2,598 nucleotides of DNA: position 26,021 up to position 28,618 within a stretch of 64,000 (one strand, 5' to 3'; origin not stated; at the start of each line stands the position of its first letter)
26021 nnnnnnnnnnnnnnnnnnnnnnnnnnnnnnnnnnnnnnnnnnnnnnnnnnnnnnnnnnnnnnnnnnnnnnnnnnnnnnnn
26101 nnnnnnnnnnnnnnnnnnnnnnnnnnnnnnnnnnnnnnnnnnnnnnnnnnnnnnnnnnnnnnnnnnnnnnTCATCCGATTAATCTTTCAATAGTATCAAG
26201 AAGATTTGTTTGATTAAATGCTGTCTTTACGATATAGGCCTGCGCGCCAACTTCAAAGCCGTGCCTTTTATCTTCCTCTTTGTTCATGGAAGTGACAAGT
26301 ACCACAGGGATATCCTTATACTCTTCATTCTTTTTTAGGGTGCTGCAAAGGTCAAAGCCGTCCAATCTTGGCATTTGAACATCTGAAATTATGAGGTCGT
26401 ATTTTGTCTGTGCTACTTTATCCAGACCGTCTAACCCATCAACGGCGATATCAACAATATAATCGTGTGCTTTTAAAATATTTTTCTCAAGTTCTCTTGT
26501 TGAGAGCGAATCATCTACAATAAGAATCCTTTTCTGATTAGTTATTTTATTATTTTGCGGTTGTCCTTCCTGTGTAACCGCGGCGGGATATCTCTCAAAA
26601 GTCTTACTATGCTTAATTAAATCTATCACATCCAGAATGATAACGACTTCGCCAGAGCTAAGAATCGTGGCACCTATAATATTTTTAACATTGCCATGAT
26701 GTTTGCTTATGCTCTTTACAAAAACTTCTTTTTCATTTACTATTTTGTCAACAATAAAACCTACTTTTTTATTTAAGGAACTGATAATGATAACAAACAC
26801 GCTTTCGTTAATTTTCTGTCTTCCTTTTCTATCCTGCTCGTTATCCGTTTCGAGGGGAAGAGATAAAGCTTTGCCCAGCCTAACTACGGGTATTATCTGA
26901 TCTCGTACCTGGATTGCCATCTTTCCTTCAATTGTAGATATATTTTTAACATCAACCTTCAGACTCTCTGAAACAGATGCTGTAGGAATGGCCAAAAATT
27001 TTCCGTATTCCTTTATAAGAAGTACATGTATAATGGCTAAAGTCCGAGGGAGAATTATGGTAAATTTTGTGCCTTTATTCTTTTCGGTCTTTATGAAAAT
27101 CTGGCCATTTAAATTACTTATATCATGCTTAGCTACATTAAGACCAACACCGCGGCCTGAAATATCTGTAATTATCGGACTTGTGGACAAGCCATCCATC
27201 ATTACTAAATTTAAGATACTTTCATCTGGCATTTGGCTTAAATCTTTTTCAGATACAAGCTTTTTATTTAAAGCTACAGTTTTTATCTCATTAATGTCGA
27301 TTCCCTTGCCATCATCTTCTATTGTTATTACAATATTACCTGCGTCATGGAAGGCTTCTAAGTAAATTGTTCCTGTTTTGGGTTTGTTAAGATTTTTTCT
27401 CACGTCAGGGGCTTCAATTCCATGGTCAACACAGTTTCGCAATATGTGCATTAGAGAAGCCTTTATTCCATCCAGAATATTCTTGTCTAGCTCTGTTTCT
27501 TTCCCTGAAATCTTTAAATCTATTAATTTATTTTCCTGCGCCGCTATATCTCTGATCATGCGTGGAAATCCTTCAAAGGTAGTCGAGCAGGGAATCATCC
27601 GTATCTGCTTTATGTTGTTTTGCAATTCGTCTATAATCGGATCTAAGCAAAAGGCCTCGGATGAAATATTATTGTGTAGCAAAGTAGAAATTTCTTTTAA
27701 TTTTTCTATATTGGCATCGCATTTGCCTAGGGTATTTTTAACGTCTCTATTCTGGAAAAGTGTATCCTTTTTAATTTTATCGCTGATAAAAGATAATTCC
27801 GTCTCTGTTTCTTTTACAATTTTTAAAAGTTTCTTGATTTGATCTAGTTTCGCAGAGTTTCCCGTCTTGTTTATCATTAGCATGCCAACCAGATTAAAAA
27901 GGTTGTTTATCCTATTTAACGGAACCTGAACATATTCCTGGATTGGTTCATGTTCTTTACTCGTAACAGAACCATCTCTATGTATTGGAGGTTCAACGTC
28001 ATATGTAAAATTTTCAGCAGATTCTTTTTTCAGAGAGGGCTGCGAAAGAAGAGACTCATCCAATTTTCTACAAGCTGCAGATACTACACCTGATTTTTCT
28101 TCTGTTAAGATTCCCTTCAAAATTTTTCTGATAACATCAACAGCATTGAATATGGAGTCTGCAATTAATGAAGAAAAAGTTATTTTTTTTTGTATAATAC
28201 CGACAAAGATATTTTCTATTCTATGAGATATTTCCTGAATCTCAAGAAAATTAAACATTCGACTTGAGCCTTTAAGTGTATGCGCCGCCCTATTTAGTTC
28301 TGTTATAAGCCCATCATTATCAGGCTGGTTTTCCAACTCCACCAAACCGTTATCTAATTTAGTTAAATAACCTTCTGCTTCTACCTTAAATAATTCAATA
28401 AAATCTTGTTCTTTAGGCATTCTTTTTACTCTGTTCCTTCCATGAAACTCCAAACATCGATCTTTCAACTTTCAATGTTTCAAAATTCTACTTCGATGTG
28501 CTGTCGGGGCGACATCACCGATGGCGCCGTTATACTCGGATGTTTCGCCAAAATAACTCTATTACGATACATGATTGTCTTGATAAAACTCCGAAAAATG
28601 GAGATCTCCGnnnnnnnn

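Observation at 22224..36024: Hdr/Mvh hydrogenase module embedded inside a Wsp-like chemosensory to c-di-GMP gene string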

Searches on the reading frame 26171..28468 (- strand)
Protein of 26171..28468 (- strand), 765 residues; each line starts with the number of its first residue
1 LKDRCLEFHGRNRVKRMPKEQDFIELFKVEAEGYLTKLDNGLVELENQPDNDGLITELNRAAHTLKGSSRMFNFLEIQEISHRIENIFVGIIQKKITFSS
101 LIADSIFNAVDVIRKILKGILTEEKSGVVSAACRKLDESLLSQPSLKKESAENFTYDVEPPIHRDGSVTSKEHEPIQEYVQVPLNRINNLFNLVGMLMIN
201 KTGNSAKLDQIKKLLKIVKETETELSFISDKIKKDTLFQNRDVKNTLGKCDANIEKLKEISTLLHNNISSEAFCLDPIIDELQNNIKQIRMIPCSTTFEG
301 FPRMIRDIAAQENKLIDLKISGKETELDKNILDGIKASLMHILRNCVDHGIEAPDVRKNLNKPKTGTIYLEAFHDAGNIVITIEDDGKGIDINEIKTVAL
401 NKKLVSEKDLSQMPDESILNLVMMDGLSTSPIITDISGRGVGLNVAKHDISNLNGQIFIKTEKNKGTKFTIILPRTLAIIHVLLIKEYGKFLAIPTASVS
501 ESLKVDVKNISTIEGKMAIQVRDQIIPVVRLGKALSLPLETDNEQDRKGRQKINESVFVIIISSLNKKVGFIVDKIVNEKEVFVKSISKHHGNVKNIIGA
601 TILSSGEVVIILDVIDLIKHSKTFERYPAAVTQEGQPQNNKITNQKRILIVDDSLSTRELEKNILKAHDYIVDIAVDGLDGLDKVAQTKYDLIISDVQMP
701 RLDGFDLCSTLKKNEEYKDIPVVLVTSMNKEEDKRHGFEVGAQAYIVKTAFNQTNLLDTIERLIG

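Call 5: search_protein_families(library=pfam, proteins=[window:26171-28468:-], max_evalue=0.001)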
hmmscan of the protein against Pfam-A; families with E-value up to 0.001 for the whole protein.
window:26171-28468:- (765 aa): 5 families
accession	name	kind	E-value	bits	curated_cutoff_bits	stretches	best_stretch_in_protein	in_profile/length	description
PF00072.30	Response_reg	-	8.2e-25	87.6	30.2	1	648-760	1-110/111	Response regulator receiver domain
PF01584.24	CheW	-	1.2e-18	67.5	23.5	1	489-620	9-136/138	CheW-like domain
PF02518.31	HATPase_c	-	1.7e-16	61.1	26.4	1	337-476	4-110/111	Histidine kinase-, DNA gyrase B-, and HSP90-like ATPase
PF01627.28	Hpt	-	2.5e-12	47.3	24.6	1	23-88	2-59/84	Hpt domain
PF02895.20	H-kinase_dim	-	0.00069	20.4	23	0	178-237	2-37/68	Signal transducing histidine kinase, homodimeric domain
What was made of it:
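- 26171..28468 (-): cheA-REC (ORF of 765 aa; the likely ATG is at 28420). Pfam Hpt, HATPase_c, CheW and Response_reg (call 5).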
